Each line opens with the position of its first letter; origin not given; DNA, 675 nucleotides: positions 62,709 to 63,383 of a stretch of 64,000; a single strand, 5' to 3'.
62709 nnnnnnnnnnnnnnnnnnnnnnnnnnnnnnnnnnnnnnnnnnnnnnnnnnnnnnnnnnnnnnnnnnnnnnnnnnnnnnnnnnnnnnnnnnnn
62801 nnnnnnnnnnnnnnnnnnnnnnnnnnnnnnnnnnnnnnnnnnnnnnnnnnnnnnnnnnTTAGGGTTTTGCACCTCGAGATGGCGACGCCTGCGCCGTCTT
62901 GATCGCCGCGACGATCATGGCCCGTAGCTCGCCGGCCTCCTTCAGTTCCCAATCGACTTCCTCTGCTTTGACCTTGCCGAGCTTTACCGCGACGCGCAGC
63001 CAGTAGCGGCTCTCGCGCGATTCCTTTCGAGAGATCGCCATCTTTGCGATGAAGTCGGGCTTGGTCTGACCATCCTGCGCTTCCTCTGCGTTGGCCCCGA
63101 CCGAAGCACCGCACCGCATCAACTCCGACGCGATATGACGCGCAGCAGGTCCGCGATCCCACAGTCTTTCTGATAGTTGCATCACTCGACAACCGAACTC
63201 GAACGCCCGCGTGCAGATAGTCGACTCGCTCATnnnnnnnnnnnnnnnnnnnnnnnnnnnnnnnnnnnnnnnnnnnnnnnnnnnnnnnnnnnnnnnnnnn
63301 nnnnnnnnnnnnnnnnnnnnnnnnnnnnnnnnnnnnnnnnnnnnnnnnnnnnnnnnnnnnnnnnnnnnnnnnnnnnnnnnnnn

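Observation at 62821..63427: Antisense four-helix-bundle (23S-IVS / Avd-family) gene enclosed by inverted GGCTNAG heptamer arrays: an IVS-like cassette outside rRNA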

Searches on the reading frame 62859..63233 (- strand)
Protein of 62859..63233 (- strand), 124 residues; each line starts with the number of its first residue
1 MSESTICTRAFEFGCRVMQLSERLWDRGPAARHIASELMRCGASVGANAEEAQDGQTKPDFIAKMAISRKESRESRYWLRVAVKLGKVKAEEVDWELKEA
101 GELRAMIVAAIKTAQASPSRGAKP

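Call 9: search_protein_families(library=pfam, proteins=[window:62859-63233:-], max_evalue=0.01)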
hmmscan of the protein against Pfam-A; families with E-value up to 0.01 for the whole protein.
window:62859-63233:- (124 aa): 1 family
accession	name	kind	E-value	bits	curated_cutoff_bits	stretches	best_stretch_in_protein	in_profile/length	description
PF05635.17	23S_rRNA_IVP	-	2.8e-16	60.1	33.8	1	5-108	4-105/106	23S rRNA-intervening sequence protein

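Call 10: search_protein_families(library=ncbifam, proteins=[window:62859-63233:-], max_evalue=0.01)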
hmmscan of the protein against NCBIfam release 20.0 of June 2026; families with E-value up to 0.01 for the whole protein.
window:62859-63233:- (124 aa): 3 families
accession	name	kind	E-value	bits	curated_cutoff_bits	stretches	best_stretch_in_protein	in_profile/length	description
TIGR02436.1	TIGR02436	subfamily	1.1e-20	73.8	24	1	7-114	2-108/109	four helix bundle protein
NF008912.0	PRK12275.1-6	subfamily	9.6e-07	28.9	124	1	9-116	11-113/117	hypothetical protein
NF008911.0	PRK12275.1-2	subfamily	0.00012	22.6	137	1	33-115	34-116/118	hypothetical protein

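Call 17: find_encoding_contigs(protein=window:62859-63233:-, flank=10000, max_places=10)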
Protein window:62859-63233:- (124 aa): no gene with exactly this product is on record in the collection.

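Call 18: find_homologous_proteins(query=window:62859-63233:-, max_evalue=0.001)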
Query window:62859-63233:- (124 aa): 406 proteins with E <= 0.001 among 414 candidates; the best 120 are listed.
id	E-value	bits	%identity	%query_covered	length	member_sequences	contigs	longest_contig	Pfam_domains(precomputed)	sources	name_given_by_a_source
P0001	4.7e-71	254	96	100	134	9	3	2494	PF05635.18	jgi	jgi:S23 ribosomal protein.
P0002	1.1e-64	234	90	98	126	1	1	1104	PF05635.18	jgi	jgi:four helix bundle protein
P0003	3.5e-64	232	88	98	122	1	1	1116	PF05635.18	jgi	jgi:four helix bundle protein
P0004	1.5e-63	230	89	98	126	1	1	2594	PF05635.18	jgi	jgi:four helix bundle protein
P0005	9.1e-62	224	86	98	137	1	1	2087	PF05635.18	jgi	jgi:four helix bundle protein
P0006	3.3e-61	223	84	100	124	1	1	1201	PF05635.18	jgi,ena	-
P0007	4.6e-61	222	88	98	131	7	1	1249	PF05635.18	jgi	jgi:four helix bundle protein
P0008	9.4e-61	221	87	98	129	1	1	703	PF05635.18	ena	-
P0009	2.8e-60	220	85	100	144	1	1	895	PF05635.18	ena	-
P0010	4.9e-60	219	86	98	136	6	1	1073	PF05635.18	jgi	jgi:four helix bundle protein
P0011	6.4e-60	218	84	98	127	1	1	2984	PF05635.18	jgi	-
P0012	1.4e-59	217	84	98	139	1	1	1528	PF05635.18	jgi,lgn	-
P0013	5.1e-59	215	83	98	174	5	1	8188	PF05635.18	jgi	jgi:four helix bundle protein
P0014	1.6e-57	211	82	98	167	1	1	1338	PF05635.18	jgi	jgi:four helix bundle protein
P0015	5.6e-55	202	75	98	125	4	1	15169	PF05635.18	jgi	jgi:four helix bundle protein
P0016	1.5e-54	201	75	98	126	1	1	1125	PF05635.18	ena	-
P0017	1.7e-53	198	73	100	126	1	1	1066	PF05635.18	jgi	jgi:four helix bundle protein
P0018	6.7e-53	196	73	98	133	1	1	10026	PF05635.18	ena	-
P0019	8.4e-52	192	71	98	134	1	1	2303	PF05635.18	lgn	-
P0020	9.1e-52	192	72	98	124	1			PF05635.18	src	-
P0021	9.6e-52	192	72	98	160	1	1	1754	PF05635.18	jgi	jgi:four helix bundle protein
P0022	9.6e-52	192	85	85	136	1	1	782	PF05635.18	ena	-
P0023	1.7e-51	191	69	100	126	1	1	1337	PF05635.18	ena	-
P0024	1.8e-51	191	68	98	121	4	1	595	PF05635.18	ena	-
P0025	2.2e-51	191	70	98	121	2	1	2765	PF05635.18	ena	-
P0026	3.6e-51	190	70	92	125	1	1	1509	PF05635.18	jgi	jgi:four helix bundle protein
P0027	6.0e-51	189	84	85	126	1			PF05635.18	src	-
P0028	6.7e-51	189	68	99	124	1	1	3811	PF05635.18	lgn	-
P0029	9.5e-51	189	71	98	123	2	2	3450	PF05635.18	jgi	jgi:four helix bundle protein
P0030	9.6e-51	189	71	98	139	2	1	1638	PF05635.18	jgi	-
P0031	9.9e-51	189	68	98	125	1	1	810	PF05635.18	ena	-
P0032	1.0e-50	189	69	98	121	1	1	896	PF05635.18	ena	-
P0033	2.0e-50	188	70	98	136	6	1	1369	PF05635.18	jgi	-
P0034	2.4e-50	188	68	100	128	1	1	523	PF05635.18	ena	-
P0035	3.1e-50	187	72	98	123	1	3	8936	PF05635.18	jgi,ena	jgi:four helix bundle protein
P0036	3.6e-50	187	71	92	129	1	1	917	PF05635.18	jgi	-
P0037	4.6e-50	187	72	97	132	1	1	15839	PF05635.18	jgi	jgi:four helix bundle protein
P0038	4.9e-50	187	73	93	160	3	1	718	PF05635.18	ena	-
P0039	6.7e-50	186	67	98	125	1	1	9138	PF05635.18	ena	-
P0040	8.2e-50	186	71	100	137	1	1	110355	PF05635.18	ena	-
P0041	1.1e-49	185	70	99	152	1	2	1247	PF05635.18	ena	-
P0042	1.2e-49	185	69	98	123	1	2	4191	PF05635.18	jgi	jgi:four helix bundle protein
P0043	1.4e-49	185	68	98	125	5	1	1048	PF05635.18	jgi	jgi:four helix bundle protein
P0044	1.4e-49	185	71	98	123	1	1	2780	PF05635.18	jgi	jgi:four helix bundle protein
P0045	1.6e-49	185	68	97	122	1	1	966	PF05635.18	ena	-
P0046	3.2e-49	184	87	84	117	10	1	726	PF05635.18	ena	-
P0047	3.3e-49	184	67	98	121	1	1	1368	PF05635.18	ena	-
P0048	3.7e-49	184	68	100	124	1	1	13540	PF05635.18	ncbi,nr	ncbi:MAG: four helix bundle protein [Acidobacteria bacterium]|nr:four helix bundle protein [Acidobac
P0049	5.6e-49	183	70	93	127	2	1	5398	PF05635.18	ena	-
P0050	9.3e-49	182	69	98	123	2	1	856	PF05635.18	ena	-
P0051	9.8e-49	182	68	98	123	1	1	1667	PF05635.18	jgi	jgi:four helix bundle protein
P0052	1.0e-48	182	66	100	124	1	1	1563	PF05635.18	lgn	-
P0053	1.1e-48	182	69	100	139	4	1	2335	PF05635.18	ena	-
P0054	1.2e-48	182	67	98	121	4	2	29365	PF05635.18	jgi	jgi:four helix bundle protein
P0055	1.4e-48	182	70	98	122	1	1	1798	PF05635.18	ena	-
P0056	1.4e-48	182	66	98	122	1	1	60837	PF05635.18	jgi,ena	-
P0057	1.9e-48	181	67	98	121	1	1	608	PF05635.18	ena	-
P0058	2.0e-48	181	65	99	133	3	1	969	PF05635.18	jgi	jgi:four helix bundle protein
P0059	2.1e-48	181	65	98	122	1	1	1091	PF05635.18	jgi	jgi:four helix bundle protein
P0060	2.1e-48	181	67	99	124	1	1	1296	PF05635.18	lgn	-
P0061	2.1e-48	181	69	98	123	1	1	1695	PF05635.18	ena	-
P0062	2.2e-48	181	68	98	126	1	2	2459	PF05635.18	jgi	jgi:four helix bundle protein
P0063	2.2e-48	181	65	98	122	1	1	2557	PF05635.18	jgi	jgi:four helix bundle protein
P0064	3.3e-48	181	69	98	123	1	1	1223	PF05635.18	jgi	jgi:four helix bundle protein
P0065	3.4e-48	181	67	100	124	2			PF05635.18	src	-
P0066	3.7e-48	180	66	98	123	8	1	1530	PF05635.18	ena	-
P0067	5.1e-48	180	69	98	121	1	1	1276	PF05635.18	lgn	-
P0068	6.4e-48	180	68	97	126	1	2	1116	PF05635.18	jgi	jgi:four helix bundle protein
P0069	6.5e-48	180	68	98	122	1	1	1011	PF05635.18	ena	-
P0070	7.6e-48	179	83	85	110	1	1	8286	PF05635.18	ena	-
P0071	9.1e-48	179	65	100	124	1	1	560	PF05635.18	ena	-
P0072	9.2e-48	179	68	97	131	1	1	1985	PF05635.18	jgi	-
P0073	9.4e-48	179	65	98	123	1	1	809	PF05635.18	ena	-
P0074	9.4e-48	179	69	98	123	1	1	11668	PF05635.18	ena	-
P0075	1.2e-47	179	69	98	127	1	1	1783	PF05635.18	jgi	jgi:four helix bundle protein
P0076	1.3e-47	179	66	98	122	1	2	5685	PF05635.18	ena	-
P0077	2.0e-47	178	66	100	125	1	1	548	PF05635.18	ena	-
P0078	2.1e-47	178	67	98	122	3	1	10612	PF05635.18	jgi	-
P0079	2.3e-47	178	66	98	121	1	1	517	PF05635.18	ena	-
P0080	2.3e-47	178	83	84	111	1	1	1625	PF05635.18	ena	-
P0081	2.4e-47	178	69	94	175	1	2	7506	PF05635.18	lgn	-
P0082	2.4e-47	178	69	97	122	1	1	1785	PF05635.18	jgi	jgi:four helix bundle protein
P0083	2.8e-47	178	68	98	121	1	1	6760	PF05635.18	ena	-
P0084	3.1e-47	178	64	100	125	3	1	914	PF05635.18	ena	-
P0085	3.3e-47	177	68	98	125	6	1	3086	PF05635.18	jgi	-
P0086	3.5e-47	177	68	97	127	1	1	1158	PF05635.18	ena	-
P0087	3.6e-47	177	68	97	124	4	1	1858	PF05635.18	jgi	jgi:four helix bundle protein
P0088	4.9e-47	177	68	98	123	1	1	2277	PF05635.18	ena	-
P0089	5.1e-47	177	67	98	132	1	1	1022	PF05635.18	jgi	jgi:four helix bundle protein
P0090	5.2e-47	177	64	98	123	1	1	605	PF05635.18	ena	-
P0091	5.5e-47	177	69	98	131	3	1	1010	PF05635.18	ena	-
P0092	5.7e-47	177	63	100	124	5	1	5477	PF05635.18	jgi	jgi:four helix bundle protein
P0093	6.0e-47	177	85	79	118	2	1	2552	PF05635.18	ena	-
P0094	6.3e-47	177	68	99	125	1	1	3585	PF05635.18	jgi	jgi:four helix bundle protein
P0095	6.4e-47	177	68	97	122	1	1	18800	PF05635.18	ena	-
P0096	6.4e-47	177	65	98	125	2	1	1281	PF05635.18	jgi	jgi:four helix bundle protein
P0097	6.8e-47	176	67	99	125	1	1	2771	PF05635.18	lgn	-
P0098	7.4e-47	176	69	98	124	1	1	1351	PF05635.18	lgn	-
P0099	7.9e-47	176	86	84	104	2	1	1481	PF05635.18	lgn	-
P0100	8.2e-47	176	64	98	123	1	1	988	PF05635.18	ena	-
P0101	9.0e-47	176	68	98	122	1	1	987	PF05635.18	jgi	jgi:four helix bundle protein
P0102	9.0e-47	176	68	98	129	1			PF05635.18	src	-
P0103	1.0e-46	176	66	98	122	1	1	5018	PF05635.18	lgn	-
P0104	1.2e-46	176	67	98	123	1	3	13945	PF05635.18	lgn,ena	-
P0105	1.2e-46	176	66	99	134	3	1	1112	PF05635.18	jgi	-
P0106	1.2e-46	176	66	98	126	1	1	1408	PF05635.18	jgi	-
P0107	1.5e-46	175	66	98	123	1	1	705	PF05635.18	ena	-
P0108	1.5e-46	175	69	98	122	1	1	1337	PF05635.18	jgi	-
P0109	1.7e-46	175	66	98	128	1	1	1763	PF05635.18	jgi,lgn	jgi:four helix bundle protein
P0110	1.8e-46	175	63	100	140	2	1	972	PF05635.18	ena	-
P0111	1.9e-46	175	59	100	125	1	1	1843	PF05635.18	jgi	jgi:four helix bundle protein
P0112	2.0e-46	175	63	98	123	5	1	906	PF05635.18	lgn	-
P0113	2.2e-46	175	65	100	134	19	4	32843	PF05635.18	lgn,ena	-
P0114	2.2e-46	175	68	98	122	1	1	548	PF05635.18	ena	-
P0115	2.3e-46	175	70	98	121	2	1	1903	PF05635.18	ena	-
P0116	2.6e-46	175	63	98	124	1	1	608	PF05635.18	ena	-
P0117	2.6e-46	175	68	98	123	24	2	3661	PF05635.18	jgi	jgi:four helix bundle protein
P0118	2.7e-46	174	69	100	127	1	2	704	PF05635.18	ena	-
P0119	2.8e-46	174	68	98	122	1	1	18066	PF05635.18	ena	-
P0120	3.1e-46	174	64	100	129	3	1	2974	PF05635.18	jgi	jgi:four helix bundle protein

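Call 20: find_related_loci(query=A1, collection=genome_contigs, flank=3000)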
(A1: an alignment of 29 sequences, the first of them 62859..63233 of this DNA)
Query A1 (124 aa) in genome_contigs; peptide patterns used: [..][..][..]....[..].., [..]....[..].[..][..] (x = any residue, [..] = any of these).
112 stretches matched a pattern; 53 encode a relative of the query (tblastn E <= 1e-3); 53 distinct loci.
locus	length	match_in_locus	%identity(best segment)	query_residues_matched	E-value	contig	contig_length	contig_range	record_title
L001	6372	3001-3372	67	1-124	4e-56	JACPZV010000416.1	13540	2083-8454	MAG: Acidobacteria bacterium isolate NC_groundwater_899_Pr1_S-0.2um_65_15 Montesol18-Sp2_coassembly_scaffold_765437, who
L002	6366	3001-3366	64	1-122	5e-55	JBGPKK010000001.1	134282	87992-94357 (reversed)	MAG: Vicinamibacteria bacterium isolate OBJ_0618_7090110_288 k141_887851_length_134282_cov_21.0292, whole genome shotgun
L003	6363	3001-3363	69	1-121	2e-54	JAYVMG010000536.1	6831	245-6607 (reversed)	MAG: Acidobacteriota bacterium isolate GL58_Up_concoct_85 GL58_Up_concoct_85_535, whole genome shotgun sequence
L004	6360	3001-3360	65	1-120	4e-54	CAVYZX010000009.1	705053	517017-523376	MAG: uncultured Acidobacteriota bacterium isolate MFD02242.bin.1.362 genome assembly, contig: contig_13529, whole genome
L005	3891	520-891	65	1-124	3e-53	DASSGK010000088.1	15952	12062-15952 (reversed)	MAG TPA_asm: Vicinamibacterales bacterium isolate SMAG_U1031 k141_40564, whole genome shotgun sequence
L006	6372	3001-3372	60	1-124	8e-52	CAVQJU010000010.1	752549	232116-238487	MAG: uncultured Acidobacteriota bacterium isolate MFD02242.bin.2.39 genome assembly, contig: contig_2745, whole genome s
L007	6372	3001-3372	59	1-124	8e-52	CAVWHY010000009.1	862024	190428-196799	MAG: uncultured Acidobacteriota bacterium isolate MFD00392.bin.2.254 genome assembly, contig: contig_5325, whole genome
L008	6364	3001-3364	93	1-121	4e-56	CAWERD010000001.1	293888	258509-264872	MAG: Vicinamibacterales bacterium isolate MFD09212.bin.1.144 genome assembly, contig: contig_11112, whole genome shotgun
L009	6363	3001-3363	63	1-122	1e-50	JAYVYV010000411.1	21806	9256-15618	MAG: Acidobacteriota bacterium isolate GL86_DN_metabat_16_sub GL86_DN_metabat_16_sub_410, whole genome shotgun sequence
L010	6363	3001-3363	65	1-121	2e-50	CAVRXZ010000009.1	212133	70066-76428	MAG: uncultured Acidobacteriota bacterium isolate MFD02242.bin.2.305 genome assembly, contig: contig_31092, whole genome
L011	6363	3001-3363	59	1-121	9e-47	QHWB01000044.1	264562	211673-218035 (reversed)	MAG: Acidobacteria bacterium isolate gp6 AA54 14_1009_05_20cm_scaffold_16_curated, whole genome shotgun sequence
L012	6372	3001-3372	59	1-124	5e-46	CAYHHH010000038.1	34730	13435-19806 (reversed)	MAG TPA_asm: uncultured Bifidobacteriaceae bacterium isolate ERP119702_co1_17 genome assembly, contig: NODE_1104_length_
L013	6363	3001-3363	60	1-121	1e-44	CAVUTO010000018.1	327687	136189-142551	MAG: Vicinamibacterales bacterium isolate MFD00962.bin.2.231 genome assembly, contig: contig_41975, whole genome shotgun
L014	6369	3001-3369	57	1-123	1e-44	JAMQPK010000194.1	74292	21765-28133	MAG: Vicinamibacterales bacterium isolate CH22 k141_1602632, whole genome shotgun sequence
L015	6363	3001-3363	60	1-121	1e-44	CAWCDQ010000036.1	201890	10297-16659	MAG: uncultured Acidobacteriota bacterium isolate MFD03975.bin.2.34 genome assembly, contig: contig_58025, whole genome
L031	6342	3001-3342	46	2-115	1e-28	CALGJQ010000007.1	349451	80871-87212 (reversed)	MAG: uncultured Verrucomicrobiales bacterium isolate H3_Bin_Bin_186_sub_1_1 genome assembly, contig: c_000000368868, who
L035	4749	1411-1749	46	3-115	1e-27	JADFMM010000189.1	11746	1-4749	MAG: Planctomycetota bacterium isolate B58T3L14 B58T3L14_NODE4063, whole genome shotgun sequence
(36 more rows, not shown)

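Call 51: search_solved_structures(query=window:62859-63233:-, max_evalue=0.01, show_alignments=3)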
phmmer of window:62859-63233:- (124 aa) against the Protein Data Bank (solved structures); distinct sequences matched with E-value up to 0.01: 1.
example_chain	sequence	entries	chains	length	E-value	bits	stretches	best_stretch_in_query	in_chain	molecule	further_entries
2rld_A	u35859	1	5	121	6.4e-14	55.6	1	2-115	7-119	Uncharacterized protein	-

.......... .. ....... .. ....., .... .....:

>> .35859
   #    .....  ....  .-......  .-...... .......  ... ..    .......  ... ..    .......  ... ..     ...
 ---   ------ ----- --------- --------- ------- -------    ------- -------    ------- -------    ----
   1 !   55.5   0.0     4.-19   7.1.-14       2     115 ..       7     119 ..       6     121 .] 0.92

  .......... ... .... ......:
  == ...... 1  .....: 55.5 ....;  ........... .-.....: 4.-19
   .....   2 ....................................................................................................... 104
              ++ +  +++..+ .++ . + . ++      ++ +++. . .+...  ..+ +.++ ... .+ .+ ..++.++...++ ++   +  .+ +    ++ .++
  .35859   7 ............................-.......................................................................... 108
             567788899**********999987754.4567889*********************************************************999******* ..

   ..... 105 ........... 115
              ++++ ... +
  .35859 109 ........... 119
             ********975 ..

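Call 52: search_solved_structures(query=A1, max_evalue=1, show_alignments=5)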
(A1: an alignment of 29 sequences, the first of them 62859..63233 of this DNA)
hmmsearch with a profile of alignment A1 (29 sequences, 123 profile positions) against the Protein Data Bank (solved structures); distinct sequences matched with E-value up to 1: 3.
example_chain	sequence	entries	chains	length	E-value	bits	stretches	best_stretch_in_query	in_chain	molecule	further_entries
2rld_A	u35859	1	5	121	5.9e-24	87.7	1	1-116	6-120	Uncharacterized protein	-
2gsc_A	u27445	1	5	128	0.055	16.8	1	19-92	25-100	Putative uncharacterized protein XCC0516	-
7cc7_A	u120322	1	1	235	0.63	13.4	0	48-96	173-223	Regulator of microtubule dynamics protein 3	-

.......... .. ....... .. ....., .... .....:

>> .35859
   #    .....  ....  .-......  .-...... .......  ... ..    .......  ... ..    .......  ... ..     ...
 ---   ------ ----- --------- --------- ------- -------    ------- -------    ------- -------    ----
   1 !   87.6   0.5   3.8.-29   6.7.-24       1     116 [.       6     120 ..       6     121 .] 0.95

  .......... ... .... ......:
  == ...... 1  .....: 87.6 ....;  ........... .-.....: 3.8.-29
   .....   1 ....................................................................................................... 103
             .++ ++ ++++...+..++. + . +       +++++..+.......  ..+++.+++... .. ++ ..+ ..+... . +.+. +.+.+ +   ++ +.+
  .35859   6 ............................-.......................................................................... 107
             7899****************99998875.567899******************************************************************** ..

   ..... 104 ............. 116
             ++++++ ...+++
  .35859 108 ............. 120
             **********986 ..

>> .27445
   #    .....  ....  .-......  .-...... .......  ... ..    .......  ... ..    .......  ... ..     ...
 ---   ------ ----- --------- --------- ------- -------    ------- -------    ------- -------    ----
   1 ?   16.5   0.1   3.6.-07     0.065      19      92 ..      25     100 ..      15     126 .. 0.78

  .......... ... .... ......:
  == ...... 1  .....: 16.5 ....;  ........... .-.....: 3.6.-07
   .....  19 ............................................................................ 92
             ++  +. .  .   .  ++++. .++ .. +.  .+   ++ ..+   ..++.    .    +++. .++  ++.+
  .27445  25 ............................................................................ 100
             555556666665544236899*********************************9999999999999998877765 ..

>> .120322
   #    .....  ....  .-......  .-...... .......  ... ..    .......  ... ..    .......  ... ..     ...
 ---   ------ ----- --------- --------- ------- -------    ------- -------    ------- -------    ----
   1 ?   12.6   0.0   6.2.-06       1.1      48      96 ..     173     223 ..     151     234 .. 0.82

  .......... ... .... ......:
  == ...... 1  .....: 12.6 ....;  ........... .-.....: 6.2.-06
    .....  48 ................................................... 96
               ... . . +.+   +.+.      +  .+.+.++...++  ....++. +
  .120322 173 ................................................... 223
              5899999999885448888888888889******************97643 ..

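Call 66: predict_structure(alignment_id=A1)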
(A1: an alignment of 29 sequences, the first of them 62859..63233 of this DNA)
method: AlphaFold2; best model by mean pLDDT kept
length: 124 residues; sequences in the alignment: 29
mean_pLDDT: 92.6   pTM: 0.84
mean pLDDT of the five models: 92.6, 92.6, 91.5, 91.3, 89.6
residues with pLDDT >= 90: 106; 70-90: 10; 50-70: 6; < 50: 2
segments of 3 or more residues with pLDDT < 50: none
pLDDT, mean of each block of 10 residues (from residue 1): 85 97 96 98 95 87 96 98 98 98 97 83 51
secondary structure, 60 per line:
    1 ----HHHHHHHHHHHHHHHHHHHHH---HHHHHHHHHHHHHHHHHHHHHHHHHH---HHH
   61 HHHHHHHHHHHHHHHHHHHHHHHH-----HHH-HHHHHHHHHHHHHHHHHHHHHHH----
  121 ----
elements in order: H5-25 H29-54 H58-84 H94-116

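Call 71: search_protein_families(library=pfam, proteins=[L031:3364-6339:+, L035:300-1301:+], max_evalue=0.001)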
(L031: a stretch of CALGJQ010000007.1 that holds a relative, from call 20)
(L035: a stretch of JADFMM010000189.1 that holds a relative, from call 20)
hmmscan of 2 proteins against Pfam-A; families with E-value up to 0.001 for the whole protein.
L031:3364-6339:+ (992 aa): 5 families
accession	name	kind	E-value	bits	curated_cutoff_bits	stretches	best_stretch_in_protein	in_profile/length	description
PF11867.13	T1RH-like_C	-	6.3e-63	213.6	26.8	1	739-992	3-249/329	Type I restriction enzyme HindI endonuclease subunit-like, C-terminal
PF18766.7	SWI2_SNF2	-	3.6e-54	184.2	26.7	1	292-518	2-207/221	SWI2/SNF2 ATPase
PF04313.20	HSDR_N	-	3e-31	109.3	25.1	1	7-229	2-195/198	Type I restriction enzyme R protein N terminus (HSDR_N)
PF22679.2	T1R_D3-like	-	1.8e-20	74.4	27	1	579-722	4-156/158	Type I restriction enzyme subunit R domain 3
PF04851.21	ResIII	-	8.7e-16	58.7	22.5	1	289-471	5-163/164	Type III restriction enzyme, res subunit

L035:300-1301:+ (334 aa): 1 family
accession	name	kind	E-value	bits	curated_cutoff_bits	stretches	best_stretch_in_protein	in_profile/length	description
PF13310.11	Virulence_RhuM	-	3.8e-111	370.8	33.7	1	58-311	1-249/252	Virulence protein RhuM family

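Call 72: fold_search(model_id=the predicted structure, library=pdb)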
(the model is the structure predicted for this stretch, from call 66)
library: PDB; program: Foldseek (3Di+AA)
matches with E <= 10: 498; with E <= 0.001: 7
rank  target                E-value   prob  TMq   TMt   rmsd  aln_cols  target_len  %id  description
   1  2rld_E                6.8e-06  1.00  0.80  0.91   1.5       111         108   26  CRYSTAL STRUCTURE OF A PROTEIN WITH UNKNOWN FUNCTION FROM S23 RIBOSOMAL PROTEIN FAMILY (BT_0352) FROM BACTEROIDES THET (released 2007-10-30)
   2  2rld_B                2.3e-05  1.00  0.80  0.88   2.3       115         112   26  CRYSTAL STRUCTURE OF A PROTEIN WITH UNKNOWN FUNCTION FROM S23 RIBOSOMAL PROTEIN FAMILY (BT_0352) FROM BACTEROIDES THET (released 2007-10-30)
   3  2rld_C                6.4e-05  1.00  0.77  0.82   1.8       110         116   27  CRYSTAL STRUCTURE OF A PROTEIN WITH UNKNOWN FUNCTION FROM S23 RIBOSOMAL PROTEIN FAMILY (BT_0352) FROM BACTEROIDES THET (released 2007-10-30)
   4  2rld_D                9.1e-05  1.00  0.75  0.86   1.9       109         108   27  CRYSTAL STRUCTURE OF A PROTEIN WITH UNKNOWN FUNCTION FROM S23 RIBOSOMAL PROTEIN FAMILY (BT_0352) FROM BACTEROIDES THET (released 2007-10-30)
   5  2rld_A                2.4e-04  1.00  0.74  0.81   1.8       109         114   27  CRYSTAL STRUCTURE OF A PROTEIN WITH UNKNOWN FUNCTION FROM S23 RIBOSOMAL PROTEIN FAMILY (BT_0352) FROM BACTEROIDES THET (released 2007-10-30)
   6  2gsc_B                4.0e-04  1.00  0.70  0.74   2.6       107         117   20  Crystal Structure of the Conserved Hypothetical Cytosolic Protein Xcc0516 from Xanthomonas campestris (released 2006-10-03)
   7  2gsc_E                8.9e-04  1.00  0.68  0.75   2.7       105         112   20  Crystal Structure of the Conserved Hypothetical Cytosolic Protein Xcc0516 from Xanthomonas campestris (released 2006-10-03)
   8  2gsc_D                1.9e-03  1.00  0.69  0.74   2.7       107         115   20  Crystal Structure of the Conserved Hypothetical Cytosolic Protein Xcc0516 from Xanthomonas campestris (released 2006-10-03)
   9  2gsc_A                2.0e-03  1.00  0.68  0.74   3.0       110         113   17  Crystal Structure of the Conserved Hypothetical Cytosolic Protein Xcc0516 from Xanthomonas campestris (released 2006-10-03)
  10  2gsc_C                5.3e-03  1.00  0.65  0.73   2.9       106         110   19  Crystal Structure of the Conserved Hypothetical Cytosolic Protein Xcc0516 from Xanthomonas campestris (released 2006-10-03)
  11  1x8z_C                8.1e-02  1.00  0.66  0.57   3.2       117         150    9  Crystal structure of a pectin methylesterase inhibitor from Arabidopsis thaliana (released 2004-12-28)
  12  1x91                  1.2e-01  1.00  0.67  0.57   3.0       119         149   12  Crystal structure of mutant form A of a pectin methylesterase inhibitor from Arabidopsis (released 2004-12-28)
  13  7dgu                  1.2e-01  0.97  0.42  0.49   4.4       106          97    9  De novo designed protein H4A1R (released 2021-11-24)
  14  4dwl_D                1.3e-01  1.00  0.68  0.77   2.8       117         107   11  Avd molecule from Bordetella bacteriophage DGR (released 2013-02-27)
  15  1x90_A                1.4e-01  1.00  0.68  0.59   2.9       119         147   12  Crystal structure of mutant form B of a pectin methylesterase inhibitor from Arabidopsis (released 2004-12-28)
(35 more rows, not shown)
